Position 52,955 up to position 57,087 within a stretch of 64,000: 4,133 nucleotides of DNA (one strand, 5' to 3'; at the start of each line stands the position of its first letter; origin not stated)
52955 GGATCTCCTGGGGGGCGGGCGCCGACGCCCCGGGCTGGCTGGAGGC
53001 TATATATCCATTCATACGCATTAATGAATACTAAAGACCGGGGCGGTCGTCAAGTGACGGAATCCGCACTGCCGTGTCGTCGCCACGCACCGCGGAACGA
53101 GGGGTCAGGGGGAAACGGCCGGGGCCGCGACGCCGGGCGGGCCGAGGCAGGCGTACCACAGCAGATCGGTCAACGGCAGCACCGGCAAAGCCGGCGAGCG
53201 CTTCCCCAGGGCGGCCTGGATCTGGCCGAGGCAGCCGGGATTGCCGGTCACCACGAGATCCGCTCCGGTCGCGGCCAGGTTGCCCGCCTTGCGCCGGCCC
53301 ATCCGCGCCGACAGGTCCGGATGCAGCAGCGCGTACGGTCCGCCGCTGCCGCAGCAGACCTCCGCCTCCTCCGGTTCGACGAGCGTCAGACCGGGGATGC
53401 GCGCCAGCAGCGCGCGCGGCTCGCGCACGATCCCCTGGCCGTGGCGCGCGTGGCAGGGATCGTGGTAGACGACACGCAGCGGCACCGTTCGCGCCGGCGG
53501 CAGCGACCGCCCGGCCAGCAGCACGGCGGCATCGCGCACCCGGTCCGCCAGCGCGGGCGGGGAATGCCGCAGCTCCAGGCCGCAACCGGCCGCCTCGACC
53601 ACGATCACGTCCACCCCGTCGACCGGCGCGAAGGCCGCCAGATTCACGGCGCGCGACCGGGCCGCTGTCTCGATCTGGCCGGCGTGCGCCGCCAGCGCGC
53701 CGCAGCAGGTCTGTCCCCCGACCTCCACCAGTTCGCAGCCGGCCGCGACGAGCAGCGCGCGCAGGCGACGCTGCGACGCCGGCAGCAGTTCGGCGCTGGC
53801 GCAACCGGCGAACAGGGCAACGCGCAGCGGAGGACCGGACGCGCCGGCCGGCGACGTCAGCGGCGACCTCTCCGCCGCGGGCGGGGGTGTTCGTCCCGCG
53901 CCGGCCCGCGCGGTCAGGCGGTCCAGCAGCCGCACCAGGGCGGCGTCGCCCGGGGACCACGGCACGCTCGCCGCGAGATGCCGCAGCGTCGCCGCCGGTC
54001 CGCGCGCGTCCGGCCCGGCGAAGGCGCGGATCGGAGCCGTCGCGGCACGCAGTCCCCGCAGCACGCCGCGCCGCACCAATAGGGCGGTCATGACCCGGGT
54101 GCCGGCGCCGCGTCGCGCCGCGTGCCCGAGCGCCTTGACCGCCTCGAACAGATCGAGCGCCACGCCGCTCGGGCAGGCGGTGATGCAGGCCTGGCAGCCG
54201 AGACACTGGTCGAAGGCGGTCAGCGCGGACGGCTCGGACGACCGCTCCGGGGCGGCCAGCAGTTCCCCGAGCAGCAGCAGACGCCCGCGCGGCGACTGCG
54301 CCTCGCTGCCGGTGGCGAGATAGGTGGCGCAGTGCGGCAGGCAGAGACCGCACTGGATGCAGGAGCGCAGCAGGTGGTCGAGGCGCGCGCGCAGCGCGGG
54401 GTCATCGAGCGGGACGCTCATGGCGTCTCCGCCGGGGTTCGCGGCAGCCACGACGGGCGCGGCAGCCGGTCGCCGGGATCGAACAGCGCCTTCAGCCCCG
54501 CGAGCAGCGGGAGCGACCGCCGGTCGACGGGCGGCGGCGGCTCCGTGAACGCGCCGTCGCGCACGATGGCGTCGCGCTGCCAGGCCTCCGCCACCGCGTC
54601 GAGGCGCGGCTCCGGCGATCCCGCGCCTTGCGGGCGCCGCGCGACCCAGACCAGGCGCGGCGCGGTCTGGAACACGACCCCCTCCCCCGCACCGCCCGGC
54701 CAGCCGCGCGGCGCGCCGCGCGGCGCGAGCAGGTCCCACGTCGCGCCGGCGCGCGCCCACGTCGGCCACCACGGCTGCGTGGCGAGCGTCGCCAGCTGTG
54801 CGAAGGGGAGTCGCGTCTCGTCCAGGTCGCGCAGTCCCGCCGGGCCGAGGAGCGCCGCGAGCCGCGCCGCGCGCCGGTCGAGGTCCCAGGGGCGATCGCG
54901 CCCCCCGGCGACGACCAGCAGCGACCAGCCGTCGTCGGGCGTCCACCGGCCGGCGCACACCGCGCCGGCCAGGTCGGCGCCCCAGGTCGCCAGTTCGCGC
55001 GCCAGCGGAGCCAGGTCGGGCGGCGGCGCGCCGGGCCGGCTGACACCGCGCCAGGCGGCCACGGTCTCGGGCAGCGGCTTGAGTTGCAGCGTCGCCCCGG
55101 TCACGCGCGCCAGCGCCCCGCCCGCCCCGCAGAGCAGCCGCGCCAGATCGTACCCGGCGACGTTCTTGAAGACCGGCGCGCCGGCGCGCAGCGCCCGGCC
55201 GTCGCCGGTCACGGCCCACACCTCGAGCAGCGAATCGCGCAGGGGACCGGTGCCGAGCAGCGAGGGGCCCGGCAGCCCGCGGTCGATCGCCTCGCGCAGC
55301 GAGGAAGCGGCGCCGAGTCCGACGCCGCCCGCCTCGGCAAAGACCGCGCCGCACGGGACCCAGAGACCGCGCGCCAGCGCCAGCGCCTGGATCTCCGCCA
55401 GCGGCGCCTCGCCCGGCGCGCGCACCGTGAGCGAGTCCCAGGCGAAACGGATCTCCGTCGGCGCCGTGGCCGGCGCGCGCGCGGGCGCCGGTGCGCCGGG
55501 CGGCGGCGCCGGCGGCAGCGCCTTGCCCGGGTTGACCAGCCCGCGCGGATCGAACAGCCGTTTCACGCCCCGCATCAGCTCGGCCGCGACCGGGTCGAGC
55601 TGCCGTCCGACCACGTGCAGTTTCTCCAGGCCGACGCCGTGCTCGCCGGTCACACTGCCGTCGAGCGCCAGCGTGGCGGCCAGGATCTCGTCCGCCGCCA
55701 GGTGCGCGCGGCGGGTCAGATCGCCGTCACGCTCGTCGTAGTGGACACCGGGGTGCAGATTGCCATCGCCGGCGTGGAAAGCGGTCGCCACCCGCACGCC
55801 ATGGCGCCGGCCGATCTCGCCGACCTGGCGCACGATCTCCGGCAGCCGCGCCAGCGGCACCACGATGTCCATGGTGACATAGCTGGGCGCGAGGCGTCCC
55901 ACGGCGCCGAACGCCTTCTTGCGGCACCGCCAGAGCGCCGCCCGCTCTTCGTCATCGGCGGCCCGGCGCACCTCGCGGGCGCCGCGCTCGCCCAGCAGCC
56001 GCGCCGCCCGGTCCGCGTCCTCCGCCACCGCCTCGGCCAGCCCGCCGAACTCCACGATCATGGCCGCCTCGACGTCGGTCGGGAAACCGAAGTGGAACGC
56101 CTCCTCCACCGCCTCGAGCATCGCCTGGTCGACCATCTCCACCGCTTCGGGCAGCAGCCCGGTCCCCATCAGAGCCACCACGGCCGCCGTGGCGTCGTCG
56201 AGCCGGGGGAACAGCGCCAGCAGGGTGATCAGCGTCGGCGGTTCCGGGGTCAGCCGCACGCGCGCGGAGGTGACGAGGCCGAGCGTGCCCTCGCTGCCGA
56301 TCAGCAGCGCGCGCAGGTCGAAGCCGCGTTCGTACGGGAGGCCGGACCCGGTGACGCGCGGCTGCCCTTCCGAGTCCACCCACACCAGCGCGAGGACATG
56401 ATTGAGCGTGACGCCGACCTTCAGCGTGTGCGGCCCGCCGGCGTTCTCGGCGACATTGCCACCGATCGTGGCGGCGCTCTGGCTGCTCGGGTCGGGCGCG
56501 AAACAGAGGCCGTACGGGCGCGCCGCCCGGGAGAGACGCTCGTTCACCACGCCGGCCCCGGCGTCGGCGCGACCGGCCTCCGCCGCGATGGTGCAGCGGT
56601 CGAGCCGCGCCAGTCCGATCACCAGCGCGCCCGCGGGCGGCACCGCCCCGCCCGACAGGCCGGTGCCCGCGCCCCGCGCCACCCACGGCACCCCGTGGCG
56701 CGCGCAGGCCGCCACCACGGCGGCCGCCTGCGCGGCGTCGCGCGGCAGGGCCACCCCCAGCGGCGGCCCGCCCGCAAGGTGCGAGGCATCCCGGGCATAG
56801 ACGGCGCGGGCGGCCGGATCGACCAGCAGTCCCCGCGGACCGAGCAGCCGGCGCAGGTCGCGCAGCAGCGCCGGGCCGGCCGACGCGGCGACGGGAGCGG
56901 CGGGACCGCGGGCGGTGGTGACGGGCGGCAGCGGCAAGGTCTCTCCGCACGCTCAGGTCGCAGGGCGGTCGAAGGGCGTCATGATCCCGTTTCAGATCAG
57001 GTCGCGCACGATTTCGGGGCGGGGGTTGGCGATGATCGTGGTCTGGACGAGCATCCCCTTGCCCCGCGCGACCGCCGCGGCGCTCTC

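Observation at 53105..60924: Orphan PduS/PduT-like pair heads a GlcD-E/GlcF oxidoreductase operon, divergent from etfBA: a possible shell-protein-mediated electron-transfer module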

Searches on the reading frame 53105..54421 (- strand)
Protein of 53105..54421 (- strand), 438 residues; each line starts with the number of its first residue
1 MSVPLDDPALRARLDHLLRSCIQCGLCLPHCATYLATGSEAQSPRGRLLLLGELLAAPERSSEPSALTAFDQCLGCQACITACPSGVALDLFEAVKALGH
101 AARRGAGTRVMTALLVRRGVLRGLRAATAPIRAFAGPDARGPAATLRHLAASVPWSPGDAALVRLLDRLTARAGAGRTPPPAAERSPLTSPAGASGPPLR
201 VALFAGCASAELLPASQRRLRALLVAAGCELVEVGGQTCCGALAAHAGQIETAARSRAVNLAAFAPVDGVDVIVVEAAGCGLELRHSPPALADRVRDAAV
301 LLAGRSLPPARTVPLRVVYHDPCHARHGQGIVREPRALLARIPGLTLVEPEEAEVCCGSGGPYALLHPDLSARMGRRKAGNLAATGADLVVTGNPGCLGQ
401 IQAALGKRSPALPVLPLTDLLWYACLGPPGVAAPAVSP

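Call 5: search_protein_families(library=pfam, proteins=[window:53108-54421:-], max_evalue=0.001)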
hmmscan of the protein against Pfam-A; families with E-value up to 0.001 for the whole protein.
seq(438 aa): 9 families
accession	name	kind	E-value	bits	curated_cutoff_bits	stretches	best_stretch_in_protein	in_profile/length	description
PF02754.22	CCG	-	4.7e-32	110.4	20.6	2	317-402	1-85/85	Cysteine-rich domain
PF13183.11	Fer4_8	-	4.4e-12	46.8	27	1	19-87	3-68/68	4Fe-4S dicluster domain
PF13534.11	Fer4_17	-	9.8e-11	42.5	22.2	1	20-87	1-60/61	4Fe-4S dicluster domain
PF12838.12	Fer4_7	-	1e-09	39.1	27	1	20-87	1-52/52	4Fe-4S dicluster domain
PF13237.11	Fer4_10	-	1.2e-06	28.7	25.5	1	71-85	7-21/53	4Fe-4S dicluster domain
PF13187.11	Fer4_9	-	5.6e-06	26.7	27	1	21-86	2-50/52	4Fe-4S dicluster domain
PF12797.12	Fer4_2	-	3.8e-05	23.8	24.5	0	70-85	7-22/22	4Fe-4S binding domain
PF14697.11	Fer4_21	-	9.6e-05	22.9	35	0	71-84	39-52/59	4Fe-4S dicluster domain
PF00037.32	Fer4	-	0.00038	20.6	21.1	0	71-86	6-21/24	4Fe-4S binding domain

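Call 30: search_protein_families(library=ncbifam, proteins=[window:53105-54421:-], max_evalue=0.00001)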
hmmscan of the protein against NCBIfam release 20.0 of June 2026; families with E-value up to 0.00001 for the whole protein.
window:53105-54421:- (438 aa): 9 families
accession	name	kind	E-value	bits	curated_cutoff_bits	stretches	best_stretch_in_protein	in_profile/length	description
NF008434.0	PRK11274.1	equivalog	1.1e-46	159.6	333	2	200-404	169-391/409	glycolate oxidase subunit GlcF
NF004898.0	PRK06259.1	equivalog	2.7e-44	151.6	385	1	199-421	262-484/488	fumarate reductase (CoM/CoB) subunit TfrB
NF045670.1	quin_L_LdhH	equivalog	1.1e-41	142.9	800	1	20-421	305-705/706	L-lactate dehydrogenase (quinone) large subunit LdhH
NF008369.0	PRK11168.1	equivalog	8.9e-26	90.7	278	1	200-406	168-385/401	anaerobic glycerol-3-phosphate dehydrogenase subunit C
TIGR03379.1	glycerol3P_GlpC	equivalog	9e-15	54.3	279.9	1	200-404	163-380/397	anaerobic glycerol-3-phosphate dehydrogenase subunit GlpC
NF045724.1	ferredox_TmcB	equivalog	4.8e-11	41.9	735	0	12-89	34-117/430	electron transfer complex ferredoxin TmcB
NF045663.1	diclust_near_Sec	equivalog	3.5e-10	38.6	530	1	237-381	457-602/759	pyridine nucleotide-disulfide oxidoreductase/dicluster-binding protein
NF045711.1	sulf_resp_HmcF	equivalog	1.2e-08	34.3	750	0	9-90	50-137/457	sulfate respiration complex iron-sulfur protein HmcF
NF045796.1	DsrK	equivalog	9.9e-07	27.7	400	0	317-361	324-372/453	sulfate reduction electron transfer complex DsrMKJOP subunit DsrK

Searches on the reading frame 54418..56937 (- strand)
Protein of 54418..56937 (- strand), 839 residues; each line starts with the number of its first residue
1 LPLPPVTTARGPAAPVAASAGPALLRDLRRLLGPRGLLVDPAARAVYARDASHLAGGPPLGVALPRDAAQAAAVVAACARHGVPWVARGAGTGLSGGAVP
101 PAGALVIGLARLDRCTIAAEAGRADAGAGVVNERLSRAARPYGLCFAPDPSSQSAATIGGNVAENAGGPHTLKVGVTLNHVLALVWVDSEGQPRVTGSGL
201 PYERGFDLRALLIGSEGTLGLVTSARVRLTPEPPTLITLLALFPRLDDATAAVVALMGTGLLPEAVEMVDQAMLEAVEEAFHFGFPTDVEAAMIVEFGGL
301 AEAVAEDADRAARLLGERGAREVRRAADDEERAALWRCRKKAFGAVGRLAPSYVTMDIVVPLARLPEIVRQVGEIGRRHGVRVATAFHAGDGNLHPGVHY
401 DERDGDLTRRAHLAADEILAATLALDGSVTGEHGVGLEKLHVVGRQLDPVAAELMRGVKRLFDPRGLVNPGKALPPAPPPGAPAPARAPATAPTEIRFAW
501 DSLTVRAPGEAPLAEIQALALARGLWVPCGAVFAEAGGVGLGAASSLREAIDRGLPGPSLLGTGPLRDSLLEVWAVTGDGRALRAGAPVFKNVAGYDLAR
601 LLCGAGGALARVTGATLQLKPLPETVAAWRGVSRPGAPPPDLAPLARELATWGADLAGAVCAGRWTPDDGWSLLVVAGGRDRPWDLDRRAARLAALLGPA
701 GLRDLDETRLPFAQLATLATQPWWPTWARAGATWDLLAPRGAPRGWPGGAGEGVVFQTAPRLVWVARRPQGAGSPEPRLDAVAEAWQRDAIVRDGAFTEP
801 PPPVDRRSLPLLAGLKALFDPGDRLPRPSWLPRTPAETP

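Call 5: search_protein_families(library=pfam, proteins=[window:54418-56937:-], max_evalue=0.001)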
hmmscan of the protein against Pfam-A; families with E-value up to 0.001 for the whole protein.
window:54418-56937:- (839 aa): 2 families
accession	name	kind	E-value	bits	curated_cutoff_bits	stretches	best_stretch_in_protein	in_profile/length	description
PF02913.24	FAD-oxidase_C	-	4.9e-62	210.3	21.2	1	237-472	6-247/248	FAD linked oxidases, C-terminal domain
PF01565.28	FAD_binding_4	-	3e-29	101.9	26.4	1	59-193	1-135/139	FAD binding domain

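Call 30: search_protein_families(library=ncbifam, proteins=[window:54418-56937:-], max_evalue=0.00001)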
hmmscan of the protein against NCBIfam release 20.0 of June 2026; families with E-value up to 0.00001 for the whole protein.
window:54418-56937:- (839 aa): 5 families
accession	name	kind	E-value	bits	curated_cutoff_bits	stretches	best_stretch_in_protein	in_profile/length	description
TIGR00387.1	glcD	equivalog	8.8e-127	423.4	567.9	2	62-472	1-413/413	glycolate oxidase subunit GlcD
NF008408.0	PRK11230.1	equivalog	5.4e-114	381.4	897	1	25-475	22-473/499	glycolate oxidase subunit GlcD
NF049975.1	2HglutDHaseYdiJ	equivalog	4e-36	124.2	1350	2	41-192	35-188/1018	D-2-hydroxyglutarate dehydrogenase YdiJ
NF008439.0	PRK11282.1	equivalog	4.3e-27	94.9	284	2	504-627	62-178/358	glycolate oxidase subunit GlcE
NF053785.1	DcplphribOxDprE1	equivalog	2.5e-10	40.2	500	1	64-231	20-182/449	decaprenylphosphoryl-beta-D-ribose oxidase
